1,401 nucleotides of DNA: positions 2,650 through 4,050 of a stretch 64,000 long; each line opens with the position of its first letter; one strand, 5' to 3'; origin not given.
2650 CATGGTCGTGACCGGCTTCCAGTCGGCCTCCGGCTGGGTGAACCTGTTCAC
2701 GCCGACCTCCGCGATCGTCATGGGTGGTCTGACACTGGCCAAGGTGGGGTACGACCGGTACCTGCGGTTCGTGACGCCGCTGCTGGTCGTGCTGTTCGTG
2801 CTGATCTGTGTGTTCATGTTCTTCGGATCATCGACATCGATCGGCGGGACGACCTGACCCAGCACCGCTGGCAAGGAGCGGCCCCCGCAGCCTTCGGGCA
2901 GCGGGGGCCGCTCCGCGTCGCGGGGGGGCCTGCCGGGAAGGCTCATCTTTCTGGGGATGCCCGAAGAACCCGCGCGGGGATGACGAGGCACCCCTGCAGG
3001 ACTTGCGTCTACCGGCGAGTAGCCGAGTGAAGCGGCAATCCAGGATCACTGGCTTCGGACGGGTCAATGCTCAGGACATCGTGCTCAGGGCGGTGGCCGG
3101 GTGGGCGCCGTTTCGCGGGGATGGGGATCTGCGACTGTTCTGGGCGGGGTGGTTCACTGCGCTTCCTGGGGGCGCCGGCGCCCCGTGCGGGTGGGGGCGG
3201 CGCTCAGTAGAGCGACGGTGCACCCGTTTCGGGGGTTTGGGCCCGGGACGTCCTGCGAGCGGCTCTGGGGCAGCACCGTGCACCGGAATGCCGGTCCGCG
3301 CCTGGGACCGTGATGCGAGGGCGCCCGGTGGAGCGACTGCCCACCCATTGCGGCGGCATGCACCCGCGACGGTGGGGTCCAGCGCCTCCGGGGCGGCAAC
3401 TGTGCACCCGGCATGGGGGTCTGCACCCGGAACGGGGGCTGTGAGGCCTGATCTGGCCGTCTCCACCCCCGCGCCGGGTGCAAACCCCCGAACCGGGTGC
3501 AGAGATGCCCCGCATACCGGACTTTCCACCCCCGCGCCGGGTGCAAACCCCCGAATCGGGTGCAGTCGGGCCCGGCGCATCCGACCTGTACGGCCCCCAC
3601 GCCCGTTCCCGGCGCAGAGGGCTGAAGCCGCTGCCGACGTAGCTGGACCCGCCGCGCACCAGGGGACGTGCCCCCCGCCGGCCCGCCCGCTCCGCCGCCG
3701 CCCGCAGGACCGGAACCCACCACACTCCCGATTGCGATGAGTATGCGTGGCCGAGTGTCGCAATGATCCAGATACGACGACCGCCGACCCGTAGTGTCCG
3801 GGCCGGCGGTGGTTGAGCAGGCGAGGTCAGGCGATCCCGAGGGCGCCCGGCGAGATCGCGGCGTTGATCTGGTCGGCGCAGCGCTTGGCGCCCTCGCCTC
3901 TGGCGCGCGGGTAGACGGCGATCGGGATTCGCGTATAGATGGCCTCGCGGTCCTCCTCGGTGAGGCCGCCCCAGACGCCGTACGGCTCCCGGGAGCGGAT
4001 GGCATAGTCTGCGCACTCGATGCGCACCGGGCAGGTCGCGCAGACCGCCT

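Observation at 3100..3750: Structured GC-rich repeat family, cluster A: forward units - conserved 25-nt spacer - reverse units between convergent genes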

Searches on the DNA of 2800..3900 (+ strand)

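Call 41: search_rna_families(source=window, threshold=evalue, max_evalue=1, start=2800, end=3900)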
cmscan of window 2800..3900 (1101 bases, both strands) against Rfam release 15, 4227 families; matches with E-value up to 1: 10.
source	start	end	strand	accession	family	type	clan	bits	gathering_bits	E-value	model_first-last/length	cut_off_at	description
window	3398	3506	+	RF03677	mir-1304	Gene; miRNA;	-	30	90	0.0012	1-87/87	no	mir-1304 microRNA precursor family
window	3411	3493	-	RF03878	mir-B6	Gene; miRNA;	-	27.6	89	0.3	1-83/83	no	mir-B6 microRNA precursor family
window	3418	3481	-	RF02801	PyrR201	Gene; snRNA; snoRNA; HACA-box;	-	26.3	49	0.04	1-68/68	no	Pyrobaculum sRNA 201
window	3411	3493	+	RF03878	mir-B6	Gene; miRNA;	-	25.8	89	0.67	1-83/83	no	mir-B6 microRNA precursor family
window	2873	2924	-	RF01066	6C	Cis-reg;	-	25.3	47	0.68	1-75/75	no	6C RNA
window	3415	3489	-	RF03703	mir-3622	Gene; miRNA;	-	25.2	78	0.06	1-84/84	no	mir-3622 microRNA precursor family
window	3414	3490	+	RF04141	MIR8622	Gene; miRNA;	-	24.9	197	0.036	1-212/212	no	MIR8622 microRNA precursor family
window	3414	3490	+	RF03964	mir-H1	Gene; miRNA;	-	23.8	97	0.31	1-85/85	no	mir-H1 microRNA precursor family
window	3418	3484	-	RF00914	mir-674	Gene; miRNA;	-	22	93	0.38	1-77/77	no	mir-674 microRNA precursor family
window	2870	2919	+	RF04104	MIR918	Gene; miRNA;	-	19.6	268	0.73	1-265/265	no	MIR918 microRNA precursor family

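Call 83: search_dna_similar(query=window:3330-3580:+, collection=plasmids, mode=distant, max_rows=10)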
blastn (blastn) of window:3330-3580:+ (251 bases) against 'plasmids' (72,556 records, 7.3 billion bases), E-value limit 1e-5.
No match.

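Call 84: search_dna_similar(query=window:3330-3580:+, collection=phages, mode=distant, max_rows=10)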
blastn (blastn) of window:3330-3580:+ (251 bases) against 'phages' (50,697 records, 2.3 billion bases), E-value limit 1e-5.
No match.
